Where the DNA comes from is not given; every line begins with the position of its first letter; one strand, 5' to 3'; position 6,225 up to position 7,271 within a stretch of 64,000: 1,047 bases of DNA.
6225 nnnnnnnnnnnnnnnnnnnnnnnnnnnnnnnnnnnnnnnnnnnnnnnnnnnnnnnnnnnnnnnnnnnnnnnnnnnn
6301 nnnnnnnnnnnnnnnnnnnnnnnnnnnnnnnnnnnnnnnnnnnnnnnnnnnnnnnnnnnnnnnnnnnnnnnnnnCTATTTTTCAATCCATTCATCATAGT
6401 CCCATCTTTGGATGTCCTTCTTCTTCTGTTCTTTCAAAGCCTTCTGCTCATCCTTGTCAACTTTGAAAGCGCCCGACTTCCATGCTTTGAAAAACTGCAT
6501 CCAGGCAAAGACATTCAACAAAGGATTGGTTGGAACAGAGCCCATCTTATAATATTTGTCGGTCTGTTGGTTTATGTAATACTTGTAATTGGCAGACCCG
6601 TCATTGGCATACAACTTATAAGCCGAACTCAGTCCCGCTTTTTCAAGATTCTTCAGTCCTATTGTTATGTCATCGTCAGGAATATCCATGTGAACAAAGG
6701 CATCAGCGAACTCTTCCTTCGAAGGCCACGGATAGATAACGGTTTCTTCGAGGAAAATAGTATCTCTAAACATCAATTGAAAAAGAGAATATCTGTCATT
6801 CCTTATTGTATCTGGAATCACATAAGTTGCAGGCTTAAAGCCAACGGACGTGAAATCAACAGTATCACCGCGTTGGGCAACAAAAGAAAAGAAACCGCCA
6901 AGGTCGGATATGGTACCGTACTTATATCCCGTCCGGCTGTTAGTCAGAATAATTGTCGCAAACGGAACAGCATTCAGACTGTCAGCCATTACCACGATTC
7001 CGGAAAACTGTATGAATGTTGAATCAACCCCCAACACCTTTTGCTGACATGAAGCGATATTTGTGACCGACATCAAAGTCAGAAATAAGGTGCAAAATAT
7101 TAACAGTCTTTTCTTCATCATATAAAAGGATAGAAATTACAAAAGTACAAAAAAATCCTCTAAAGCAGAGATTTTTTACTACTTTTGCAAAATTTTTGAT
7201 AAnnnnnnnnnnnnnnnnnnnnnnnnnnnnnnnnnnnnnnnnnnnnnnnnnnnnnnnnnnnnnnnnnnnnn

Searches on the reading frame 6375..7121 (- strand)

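Call 61: search_protein_families(library=pfam, proteins=[window:6375-7121:-], max_evalue=0.001)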
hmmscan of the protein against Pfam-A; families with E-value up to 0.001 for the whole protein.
window:6375-7121:- (248 aa): 2 families
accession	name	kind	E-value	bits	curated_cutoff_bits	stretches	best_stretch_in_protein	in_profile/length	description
PF13620.12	CarboxypepD_reg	-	2.5e-06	28.2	32.3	1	40-100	3-64/82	Carboxypeptidase regulatory-like domain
PF13715.12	CarbopepD_reg_2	-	1.6e-05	25.3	32.2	1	40-128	2-87/88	CarboxypepD_reg-like domain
